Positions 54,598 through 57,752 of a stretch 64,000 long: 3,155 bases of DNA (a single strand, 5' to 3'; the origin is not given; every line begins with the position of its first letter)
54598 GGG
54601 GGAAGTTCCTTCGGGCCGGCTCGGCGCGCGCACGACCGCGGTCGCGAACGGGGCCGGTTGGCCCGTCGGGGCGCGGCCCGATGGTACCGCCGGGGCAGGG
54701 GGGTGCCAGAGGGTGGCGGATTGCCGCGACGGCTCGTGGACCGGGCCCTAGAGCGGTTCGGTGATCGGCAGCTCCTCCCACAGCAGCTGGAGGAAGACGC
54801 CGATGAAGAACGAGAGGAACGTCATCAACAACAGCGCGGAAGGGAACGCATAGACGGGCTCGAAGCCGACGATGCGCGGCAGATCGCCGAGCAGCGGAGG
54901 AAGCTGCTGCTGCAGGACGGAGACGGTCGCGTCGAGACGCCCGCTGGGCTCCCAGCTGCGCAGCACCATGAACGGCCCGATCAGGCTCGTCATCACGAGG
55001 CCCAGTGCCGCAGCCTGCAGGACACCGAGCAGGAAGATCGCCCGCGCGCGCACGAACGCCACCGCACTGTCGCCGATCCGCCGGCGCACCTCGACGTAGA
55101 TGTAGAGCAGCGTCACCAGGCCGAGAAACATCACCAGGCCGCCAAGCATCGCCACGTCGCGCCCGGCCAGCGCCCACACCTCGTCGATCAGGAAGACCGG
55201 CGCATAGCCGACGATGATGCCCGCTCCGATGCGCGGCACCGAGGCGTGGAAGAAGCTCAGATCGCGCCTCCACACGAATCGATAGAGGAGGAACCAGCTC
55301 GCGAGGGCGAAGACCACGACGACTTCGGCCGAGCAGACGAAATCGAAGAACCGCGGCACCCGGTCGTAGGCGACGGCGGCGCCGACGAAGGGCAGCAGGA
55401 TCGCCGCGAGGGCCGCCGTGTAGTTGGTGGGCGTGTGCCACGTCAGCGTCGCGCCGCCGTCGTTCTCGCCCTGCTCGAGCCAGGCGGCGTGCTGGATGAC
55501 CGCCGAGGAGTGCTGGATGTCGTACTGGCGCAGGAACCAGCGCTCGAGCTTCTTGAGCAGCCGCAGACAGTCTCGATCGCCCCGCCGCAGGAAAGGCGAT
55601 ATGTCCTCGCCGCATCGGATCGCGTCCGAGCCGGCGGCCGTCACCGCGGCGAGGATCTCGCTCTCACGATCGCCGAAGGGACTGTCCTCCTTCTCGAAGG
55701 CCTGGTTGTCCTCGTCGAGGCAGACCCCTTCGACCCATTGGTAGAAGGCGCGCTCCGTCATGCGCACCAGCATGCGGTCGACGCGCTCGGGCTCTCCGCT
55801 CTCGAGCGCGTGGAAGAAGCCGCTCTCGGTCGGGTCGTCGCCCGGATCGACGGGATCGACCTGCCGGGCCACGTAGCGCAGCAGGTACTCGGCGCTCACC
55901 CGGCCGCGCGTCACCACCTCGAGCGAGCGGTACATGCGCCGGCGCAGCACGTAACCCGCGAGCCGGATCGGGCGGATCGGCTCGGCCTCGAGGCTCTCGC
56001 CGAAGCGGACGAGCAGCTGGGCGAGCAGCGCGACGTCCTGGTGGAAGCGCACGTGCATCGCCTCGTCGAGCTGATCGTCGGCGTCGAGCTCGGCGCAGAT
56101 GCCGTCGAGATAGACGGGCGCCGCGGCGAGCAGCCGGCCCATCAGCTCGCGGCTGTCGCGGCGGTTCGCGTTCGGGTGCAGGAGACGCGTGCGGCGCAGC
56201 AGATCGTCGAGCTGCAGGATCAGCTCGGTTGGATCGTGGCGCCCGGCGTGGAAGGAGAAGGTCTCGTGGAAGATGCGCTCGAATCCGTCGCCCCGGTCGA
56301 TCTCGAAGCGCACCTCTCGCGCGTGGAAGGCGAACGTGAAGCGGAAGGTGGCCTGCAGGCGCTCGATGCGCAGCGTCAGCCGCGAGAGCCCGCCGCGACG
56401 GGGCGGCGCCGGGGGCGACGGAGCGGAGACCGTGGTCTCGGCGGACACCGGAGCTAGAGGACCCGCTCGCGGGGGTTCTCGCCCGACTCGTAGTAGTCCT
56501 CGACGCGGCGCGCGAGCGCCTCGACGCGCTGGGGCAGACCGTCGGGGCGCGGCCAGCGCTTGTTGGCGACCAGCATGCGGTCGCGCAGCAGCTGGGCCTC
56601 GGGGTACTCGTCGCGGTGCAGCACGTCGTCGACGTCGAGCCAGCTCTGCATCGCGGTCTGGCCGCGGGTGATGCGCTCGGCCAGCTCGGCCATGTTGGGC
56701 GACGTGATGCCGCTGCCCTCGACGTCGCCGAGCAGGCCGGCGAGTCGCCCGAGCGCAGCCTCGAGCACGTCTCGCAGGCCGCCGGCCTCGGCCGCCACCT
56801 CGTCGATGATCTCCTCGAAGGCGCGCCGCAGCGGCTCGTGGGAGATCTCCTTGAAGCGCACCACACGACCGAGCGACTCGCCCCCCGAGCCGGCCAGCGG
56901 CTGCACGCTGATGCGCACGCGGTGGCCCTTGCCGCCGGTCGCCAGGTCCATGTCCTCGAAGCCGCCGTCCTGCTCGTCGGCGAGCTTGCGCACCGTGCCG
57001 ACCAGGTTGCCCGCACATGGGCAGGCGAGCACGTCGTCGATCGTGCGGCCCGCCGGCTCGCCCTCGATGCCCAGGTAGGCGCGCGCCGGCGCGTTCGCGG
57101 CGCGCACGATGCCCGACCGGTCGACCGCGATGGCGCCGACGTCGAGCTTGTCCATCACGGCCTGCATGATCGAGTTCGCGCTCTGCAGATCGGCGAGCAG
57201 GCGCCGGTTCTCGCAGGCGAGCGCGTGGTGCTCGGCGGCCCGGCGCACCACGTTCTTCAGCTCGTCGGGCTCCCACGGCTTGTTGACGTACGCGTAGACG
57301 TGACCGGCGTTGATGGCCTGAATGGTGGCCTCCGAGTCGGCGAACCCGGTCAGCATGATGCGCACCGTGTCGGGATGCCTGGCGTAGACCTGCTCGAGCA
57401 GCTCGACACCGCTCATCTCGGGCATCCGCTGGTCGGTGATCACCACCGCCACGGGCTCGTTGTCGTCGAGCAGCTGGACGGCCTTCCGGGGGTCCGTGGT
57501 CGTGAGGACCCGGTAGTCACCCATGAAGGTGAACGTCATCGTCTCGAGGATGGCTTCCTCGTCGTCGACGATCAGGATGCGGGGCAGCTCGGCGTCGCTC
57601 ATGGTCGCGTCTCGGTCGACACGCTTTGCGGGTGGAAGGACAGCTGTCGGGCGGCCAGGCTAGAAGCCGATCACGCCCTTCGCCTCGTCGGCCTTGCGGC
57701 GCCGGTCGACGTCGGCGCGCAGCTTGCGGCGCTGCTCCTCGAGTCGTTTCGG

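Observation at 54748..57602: Response regulator with no recognisable output domain, followed 5 nt later by a 566-aa membrane protein of unknown family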

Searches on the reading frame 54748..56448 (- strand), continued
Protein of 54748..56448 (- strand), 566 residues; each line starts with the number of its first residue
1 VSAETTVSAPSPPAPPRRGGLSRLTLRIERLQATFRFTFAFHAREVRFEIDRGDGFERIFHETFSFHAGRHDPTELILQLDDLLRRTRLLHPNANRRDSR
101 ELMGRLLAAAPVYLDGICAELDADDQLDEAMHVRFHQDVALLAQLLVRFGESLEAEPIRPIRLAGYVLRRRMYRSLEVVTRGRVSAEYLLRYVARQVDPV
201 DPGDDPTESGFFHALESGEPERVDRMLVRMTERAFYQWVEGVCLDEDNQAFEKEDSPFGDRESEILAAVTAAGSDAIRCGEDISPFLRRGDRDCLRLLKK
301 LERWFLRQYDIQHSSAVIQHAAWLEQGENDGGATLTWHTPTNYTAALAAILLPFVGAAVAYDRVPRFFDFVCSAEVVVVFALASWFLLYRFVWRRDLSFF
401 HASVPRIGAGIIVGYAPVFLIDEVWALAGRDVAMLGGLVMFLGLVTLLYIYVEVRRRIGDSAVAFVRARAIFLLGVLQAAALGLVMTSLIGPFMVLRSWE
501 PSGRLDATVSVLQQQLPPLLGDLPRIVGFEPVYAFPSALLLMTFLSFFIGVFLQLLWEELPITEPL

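Call 84: search_protein_families(library=pfam, alignment_id=A7, max_evalue=0.001)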
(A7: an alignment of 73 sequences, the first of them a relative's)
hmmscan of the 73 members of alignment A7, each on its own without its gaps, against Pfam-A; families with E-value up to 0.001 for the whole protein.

A. member 1, L097:3-587:+ (195 aa): 1 family
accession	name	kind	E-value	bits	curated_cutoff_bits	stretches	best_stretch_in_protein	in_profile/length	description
PF03787.20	RAMPs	-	0.00018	22.5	22.1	1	2-128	70-189/189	RAMP superfamily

B. families by the number of members that match (of 73 scanned): 29 families (the first 25 are shown)
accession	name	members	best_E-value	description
PF03787.20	RAMPs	26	5.9e-43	RAMP superfamily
PF09700.15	Cas_Cmr3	4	2.6e-54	CRISPR-associated protein (Cas_Cmr3)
PF00078.32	RVT_1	4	1.6e-39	Reverse transcriptase (RNA-dependent DNA polymerase)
PF09701.15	Cas_Cmr5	3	8.2e-29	CRISPR-associated protein (Cas_Cmr5)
PF01867.21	Cas_Cas1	2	5.9e-93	CRISPR associated protein Cas1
PF22335.1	Cas10-Cmr2_palm2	1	8.7e-33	Cas10/Cmr2, second palm domain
PF09827.14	CRISPR_Cas2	1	1.5e-24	CRISPR associated protein Cas2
PF20703.3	nSTAND1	1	2.4e-18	Novel STAND NTPase 1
PF13328.12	HD_4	1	3.8e-16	HD domain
PF10040.14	CRISPR_Cas6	1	3.8e-12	CRISPR-associated endoribonuclease Cas6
PF05168.19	HEPN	1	2.6e-11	HEPN domain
PF01850.27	PIN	1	1.1e-09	PIN domain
PF12469.13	Cmr2_N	1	2.7e-09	CRISPR-associated protein Cmr2, N-terminal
PF01694.28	Rhomboid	1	1.2e-08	Rhomboid domain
PF18182.6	mCpol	1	3.9e-08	minimal CRISPR polymerase domain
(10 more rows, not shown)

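Call 91: search_solved_structures(query=L093:61-975:+, max_evalue=1)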
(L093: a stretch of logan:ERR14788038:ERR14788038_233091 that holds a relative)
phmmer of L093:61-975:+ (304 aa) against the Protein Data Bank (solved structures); distinct sequences matched with E-value up to 1: 7.
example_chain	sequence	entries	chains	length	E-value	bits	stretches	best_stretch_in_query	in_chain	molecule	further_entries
8phb_A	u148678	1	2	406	1.1e-19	74.1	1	89-238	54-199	CRISPR-associated protein, APE2256 family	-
8phj_X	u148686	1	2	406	1.1e-19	74.1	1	89-238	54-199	CRISPR-associated protein, APE2256 family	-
7pq2_AAA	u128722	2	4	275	2.3e-05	27.1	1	94-228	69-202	CRISPR-associated protein, APE2256 family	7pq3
7pq6_AAA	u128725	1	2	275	2.3e-05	27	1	94-228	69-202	CRISPR-associated protein, APE2256 family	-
3qyf_A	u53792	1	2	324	0.0002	23.9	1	93-228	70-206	CRISPR-ASSOCIATED PROTEIN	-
7pqa_AAA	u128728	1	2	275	0.00022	23.8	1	94-228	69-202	CRISPR-associated protein, APE2256 family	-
3hmq_A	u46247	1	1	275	0.55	12.7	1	154-235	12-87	NH(3)-dependent NAD(+) synthetase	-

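Call 92: search_solved_structures(query=L082:3284-4036:+, max_evalue=1)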
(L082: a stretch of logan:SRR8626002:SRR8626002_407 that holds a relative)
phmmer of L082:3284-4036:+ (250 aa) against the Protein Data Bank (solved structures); distinct sequences matched with E-value up to 1: 8.
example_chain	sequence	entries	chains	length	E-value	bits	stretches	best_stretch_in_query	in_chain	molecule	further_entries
9c69_A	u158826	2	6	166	0.0014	21.4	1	118-155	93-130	Adenosine deaminase domain-containing protein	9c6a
9c68_A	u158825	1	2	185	0.0018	21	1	117-158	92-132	Adenosine deaminase domain-containing protein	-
9c67_A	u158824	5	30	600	0.011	18.4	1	118-158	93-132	Adenosine deaminase domain-containing protein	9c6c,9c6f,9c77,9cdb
7ygl_A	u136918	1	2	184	0.072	15.7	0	9-150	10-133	CRISPR system ring nuclease SSO2081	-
7ygh_A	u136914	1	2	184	0.074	15.7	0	9-150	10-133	CRISPR system ring nuclease SSO2081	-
7yhl_A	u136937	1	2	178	0.099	15.3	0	9-150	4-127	CRISPR system ring nuclease SSO2081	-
8htw_A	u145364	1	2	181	0.1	15.2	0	9-150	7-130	CRISPR system ring nuclease SSO2081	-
3ci6_A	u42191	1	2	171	0.5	13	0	6-111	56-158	Phosphoenolpyruvate-protein phosphotransferase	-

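Call 93: search_solved_structures(query=A4, max_evalue=1)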
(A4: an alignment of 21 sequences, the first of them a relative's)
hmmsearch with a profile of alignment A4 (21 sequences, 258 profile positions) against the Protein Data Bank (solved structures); distinct sequences matched with E-value up to 1: 22.
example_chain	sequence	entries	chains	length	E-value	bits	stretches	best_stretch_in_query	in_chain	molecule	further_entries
8phb_A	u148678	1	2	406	3e-24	89.1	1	20-203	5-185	CRISPR-associated protein, APE2256 family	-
8phj_X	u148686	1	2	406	1.4e-23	86.9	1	55-203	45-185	CRISPR-associated protein, APE2256 family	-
7pq2_AAA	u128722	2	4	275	6e-13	52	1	15-206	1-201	CRISPR-associated protein, APE2256 family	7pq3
3qyf_A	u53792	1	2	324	1.2e-12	51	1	15-211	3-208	CRISPR-ASSOCIATED PROTEIN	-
7pq6_AAA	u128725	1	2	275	4.2e-12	49.3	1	15-206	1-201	CRISPR-associated protein, APE2256 family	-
7pqa_AAA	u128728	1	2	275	4.4e-10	42.6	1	15-206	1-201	CRISPR-associated protein, APE2256 family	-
7z55_AAA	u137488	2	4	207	3.3e-05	26.7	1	87-209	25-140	CRISPR-associated protein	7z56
8htw_A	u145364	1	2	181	0.0002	24.1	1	87-194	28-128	CRISPR system ring nuclease SSO2081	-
7ygh_A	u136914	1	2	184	0.00023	23.9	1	87-193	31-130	CRISPR system ring nuclease SSO2081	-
7yhl_A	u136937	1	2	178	0.00023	23.9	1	87-193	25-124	CRISPR system ring nuclease SSO2081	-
7ygl_A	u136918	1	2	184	0.00026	23.7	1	87-193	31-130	CRISPR system ring nuclease SSO2081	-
7bdv_A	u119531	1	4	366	0.038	16.6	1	148-206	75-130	Can2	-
9sdp_BH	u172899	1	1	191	0.052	16.2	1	123-178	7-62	Small ribosomal subunit protein eS7z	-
9c69_A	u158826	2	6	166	0.081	15.6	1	111-198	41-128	Adenosine deaminase domain-containing protein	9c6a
9c68_A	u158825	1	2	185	0.1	15.2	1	111-198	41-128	Adenosine deaminase domain-containing protein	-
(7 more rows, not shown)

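Call 98: find_related_loci(query=A3, collection=viral_contigs, flank=4000)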
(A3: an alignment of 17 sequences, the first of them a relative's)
Query A3 (514 aa) in viral_contigs; peptide patterns used: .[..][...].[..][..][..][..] (x = any residue, [..] = any of these).
101 stretches matched a pattern, but none encodes a relative of the query by tblastn (E <= 1e-3).

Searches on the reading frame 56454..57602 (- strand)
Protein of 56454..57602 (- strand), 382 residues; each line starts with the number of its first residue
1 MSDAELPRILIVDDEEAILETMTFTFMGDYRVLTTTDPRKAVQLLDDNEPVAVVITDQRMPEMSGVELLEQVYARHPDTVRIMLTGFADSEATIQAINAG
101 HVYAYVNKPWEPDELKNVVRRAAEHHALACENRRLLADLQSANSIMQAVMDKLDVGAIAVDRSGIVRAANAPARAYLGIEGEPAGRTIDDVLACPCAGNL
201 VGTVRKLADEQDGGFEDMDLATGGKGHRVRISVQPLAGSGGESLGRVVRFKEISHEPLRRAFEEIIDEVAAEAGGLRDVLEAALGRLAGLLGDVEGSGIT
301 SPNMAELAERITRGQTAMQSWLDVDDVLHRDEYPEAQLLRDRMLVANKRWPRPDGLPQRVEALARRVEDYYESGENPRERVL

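Call 6: search_protein_families(library=pfam, proteins=[window:56454-57602:-], max_evalue=1)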
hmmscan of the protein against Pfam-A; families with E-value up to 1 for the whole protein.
window:56454-57602:- (382 aa): 6 families
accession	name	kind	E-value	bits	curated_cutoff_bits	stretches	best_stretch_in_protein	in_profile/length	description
PF00072.30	Response_reg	-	9.1e-21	74.5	30.2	1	9-119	1-110/111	Response regulator receiver domain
PF08448.16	PAS_4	-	5e-06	27.2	23.1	1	151-254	2-106/110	PAS fold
PF00989.32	PAS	-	0.0015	19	22.6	1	146-245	3-105/113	PAS fold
PF13188.13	PAS_8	-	0.0027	18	21.8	1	147-196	4-55/65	PAS domain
PF06711.16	DUF1198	-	0.12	12.8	25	1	18-64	5-53/143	Protein of unknown function (DUF1198)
PF17765.7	MLTR_LBD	-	0.18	12.3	26.3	1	146-179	5-39/168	MmyB-like transcription regulator ligand binding domain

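Call 7: search_protein_families(library=ncbifam, proteins=[window:56454-57602:-], max_evalue=1)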
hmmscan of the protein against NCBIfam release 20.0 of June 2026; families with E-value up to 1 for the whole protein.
window:56454-57602:- (382 aa): 94 families (the best 25 are shown)
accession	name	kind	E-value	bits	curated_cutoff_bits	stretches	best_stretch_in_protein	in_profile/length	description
NF053512.1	nitric_RR_NosR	exception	6.8e-48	163.7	400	1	9-154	1-146/422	response regulator c-di-GMP phosphodiesterase, NosR family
NF008469.0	PRK11361.1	equivalog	2.2e-22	79.4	714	1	7-147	5-144/461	acetoacetate metabolism transcriptional regulator AtoC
TIGR02915.1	PEP_resp_reg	equivalog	2.5e-18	66.2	502.6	1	9-143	1-136/445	PEP-CTERM-box response regulator transcription factor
NF006900.1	PRK09390.1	equivalog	5.5e-18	65.2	255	1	7-132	5-129/203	response regulator FixJ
TIGR01818.1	ntrC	equivalog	1.7e-16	60.1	558.6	1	9-132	1-123/463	nitrogen regulation protein NR(I)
NF045505.1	RR_RssB_Pseudo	equivalog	5.9e-16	58.5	700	1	8-154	7-153/394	two-component system response regulator RssB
NF047793.1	ResRegPgtA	equivalog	1.5e-15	57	650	1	7-134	6-132/414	two-component system response regulator PgtA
NF051870.1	NAssimRespRegNtrX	equivalog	1.9e-15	56.7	600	1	9-145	4-141/452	nitrogen assimilation response regulator NtrX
NF046020.1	HisKinCckABruc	equivalog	8.8e-14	50.3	1000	2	8-121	751-865/868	cell cycle histidine kinase CckA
TIGR02154.1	PhoB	equivalog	1.2e-13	50.9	296.2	1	8-125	4-126/226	phosphate regulon transcriptional regulator PhoB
NF008176.1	PRK10923.1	equivalog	9.6e-13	47.5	620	1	9-133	6-129/469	nitrogen regulation protein NR(I)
NF011695.0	PRK15115.1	equivalog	1.4e-12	47.2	763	1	8-152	8-150/445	two-component system response regulator GlrR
NF040689.1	MtrAB_MtrA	equivalog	7.6e-12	45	300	1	9-127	1-117/219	MtrAB system response regulator MtrA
NF052574.1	HisKinEspCMyxo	equivalog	1.1e-11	43.7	1200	1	7-121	666-781/785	serine histidine kinase EspC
NF010076.0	PRK13557.1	subfamily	1.3e-11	43.7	631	1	8-122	417-532/540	histidine kinase famiy protein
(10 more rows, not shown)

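Call 17: find_homologous_proteins(query=window:56454-57602:-)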
Query window:56454-57602:- (382 aa): 1779 proteins with E <= 0.001 among 8000 candidates; the best 120 are listed.
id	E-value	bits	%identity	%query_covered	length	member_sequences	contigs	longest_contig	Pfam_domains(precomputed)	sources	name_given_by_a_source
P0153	5.9e-248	840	100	100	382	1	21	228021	PF08448.17,PF00072.31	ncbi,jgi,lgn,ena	-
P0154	1.1e-244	830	99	100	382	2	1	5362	PF00072.31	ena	-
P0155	3.8e-201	686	81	99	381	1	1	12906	PF08448.17,PF00072.31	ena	-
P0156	5.1e-200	683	81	100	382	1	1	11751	PF00072.31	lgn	-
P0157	1.0e-197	675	81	100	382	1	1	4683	PF08448.17,PF00072.31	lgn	-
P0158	7.1e-191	653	77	100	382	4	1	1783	PF00072.31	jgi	-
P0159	2.9e-188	644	77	100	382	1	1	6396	PF00072.31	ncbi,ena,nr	ncbi:MAG TPA: response regulator [Planctomycetota bacterium]|nr:response regulator [Planctomycetota 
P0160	4.8e-188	643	77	100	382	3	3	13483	PF00072.31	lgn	-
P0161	3.0e-187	641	78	100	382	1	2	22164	PF00072.31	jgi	jgi:FixJ family two-component response regulator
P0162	3.1e-187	641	77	100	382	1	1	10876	PF08448.17,PF00072.31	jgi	-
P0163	1.2e-184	632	76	100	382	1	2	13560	PF00072.31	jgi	jgi:CheY-like chemotaxis protein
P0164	4.7e-183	627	76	100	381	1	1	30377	PF00072.31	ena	-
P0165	2.4e-179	615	75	99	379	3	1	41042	PF08448.17,PF00989.32,PF00072.31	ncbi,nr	ncbi:MAG: response regulator [Myxococcota bacterium]|nr:response regulator [Myxococcota bacterium]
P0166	5.8e-179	613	73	100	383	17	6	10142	PF08448.17,PF00989.32,PF00072.31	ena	-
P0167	6.6e-179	613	75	100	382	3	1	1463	PF08448.17,PF00072.31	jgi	jgi:FixJ family two-component response regulator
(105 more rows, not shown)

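Call 22: search_solved_structures(query=A2, max_evalue=0.01)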
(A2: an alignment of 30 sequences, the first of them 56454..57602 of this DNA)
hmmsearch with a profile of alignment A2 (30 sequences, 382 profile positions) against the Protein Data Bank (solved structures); distinct sequences matched with E-value up to 0.01: 215 (the best 60 are shown).
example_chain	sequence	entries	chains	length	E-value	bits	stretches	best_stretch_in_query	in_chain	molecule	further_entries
2jk1_A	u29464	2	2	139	6.8e-39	137.4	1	7-140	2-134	HYDROGENASE TRANSCRIPTIONAL REGULATORY PROTEIN HUPR1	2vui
2vuh_B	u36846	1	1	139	4.3e-38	134.8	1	7-140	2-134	HYDROGENASE TRANSCRIPTIONAL REGULATORY PROTEIN HUPR1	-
2rjn_A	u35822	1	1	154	9e-27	97.5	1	8-143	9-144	Response regulator receiver:Metal-dependent phosphohydrolase, HD subdomain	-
3hv2_A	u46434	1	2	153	4.5e-26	95.2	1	4-137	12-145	Response regulator/HD domain protein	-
3jte_A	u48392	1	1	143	5e-26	95.1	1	6-138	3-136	Response regulator receiver protein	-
3kcn_A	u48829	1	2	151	1.1e-23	87.3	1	7-137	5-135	Adenylate cyclase homolog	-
1qkk_A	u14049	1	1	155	5e-19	72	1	6-142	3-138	C4-DICARBOXYLATE TRANSPORT TRANSCRIPTIONAL REGULATORY PROTEIN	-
1l5y_A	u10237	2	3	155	2.2e-18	69.9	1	6-142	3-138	C4-DICARBOXYLATE TRANSPORT TRANSCRIPTIONAL REGULATORY PROTEIN DCTD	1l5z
3eq2_A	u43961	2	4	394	6.4e-18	68.4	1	7-154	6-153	Probable two-component response regulator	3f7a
9xzo_A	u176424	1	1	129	9.7e-16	61.2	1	7-126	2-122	De novo protein M1X0B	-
3crn_A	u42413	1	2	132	5.6e-15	58.7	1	6-120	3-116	Response regulator receiver domain protein, CheY-like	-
1dc7_A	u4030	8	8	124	9.2e-15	58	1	9-127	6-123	NITROGEN REGULATION PROTEIN | NITROGEN REGULATION PROTEIN NR(I) | NTRC RECEIVER DOMAIN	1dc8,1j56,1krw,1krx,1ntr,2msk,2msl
1d5w_A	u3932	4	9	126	3.5e-14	56.1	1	9-126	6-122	TRANSCRIPTIONAL REGULATORY PROTEIN FIXJ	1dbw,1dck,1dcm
4d6x_A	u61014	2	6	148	9.3e-14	54.7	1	6-133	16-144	BACTERIAL REGULATORY, FIS FAMILY PROTEIN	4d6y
6swl_A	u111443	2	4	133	1.1e-13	54.5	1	7-126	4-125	Two-component response regulator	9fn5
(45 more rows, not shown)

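Call 31: search_protein_families(library=padloc, proteins=[window:56454-57602:-], max_evalue=1)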
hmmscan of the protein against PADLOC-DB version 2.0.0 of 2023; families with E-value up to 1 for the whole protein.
window:56454-57602:- (382 aa): 1 family
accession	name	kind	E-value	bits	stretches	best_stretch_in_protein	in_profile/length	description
PDLC04055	PD-T4-6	-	0.00051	16.9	1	7-125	366-485/496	-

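Call 34: predict_structure(alignment_id=A2)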
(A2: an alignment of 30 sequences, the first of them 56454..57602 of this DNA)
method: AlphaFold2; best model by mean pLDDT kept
length: 382 residues; sequences in the alignment: 30
mean_pLDDT: 89.0   pTM: 0.67
mean pLDDT of the five models: 89.0, 87.6, 86.9, 86.6, 84.6
residues with pLDDT >= 90: 228; 70-90: 133; 50-70: 17; < 50: 4
segments of 3 or more residues with pLDDT < 50: 1-3
pLDDT, mean of each block of 10 residues (from residue 1): 74 91 91 93 93 92 88 92 76 81 85 91 92 90 88 89 93 87 92 75 89 81 70 90 91 92 96 90 98 89 92 97 96 92 95 88 95 90 92
secondary structure, 60 per line:
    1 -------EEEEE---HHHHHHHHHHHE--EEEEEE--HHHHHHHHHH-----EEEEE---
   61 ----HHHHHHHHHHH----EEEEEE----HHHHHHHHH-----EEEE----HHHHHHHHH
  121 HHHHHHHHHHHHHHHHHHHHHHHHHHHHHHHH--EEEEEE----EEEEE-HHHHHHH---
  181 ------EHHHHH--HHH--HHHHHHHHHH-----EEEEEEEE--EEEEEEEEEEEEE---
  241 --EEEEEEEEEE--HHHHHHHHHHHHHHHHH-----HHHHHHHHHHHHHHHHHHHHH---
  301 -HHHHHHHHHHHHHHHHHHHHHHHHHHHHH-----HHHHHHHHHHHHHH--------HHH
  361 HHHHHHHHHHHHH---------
elements in order: E8-12 H16-26 E30-35 H38-47 E53-57 H65-75 E80-85 H90-98 E104-107 H112-152 E155-160 E165-169 H171-177 H188-192 H200-209 E215-222 E225-237 E243-252 H255-271 H277-297 H302-330 H336-349 H358-373
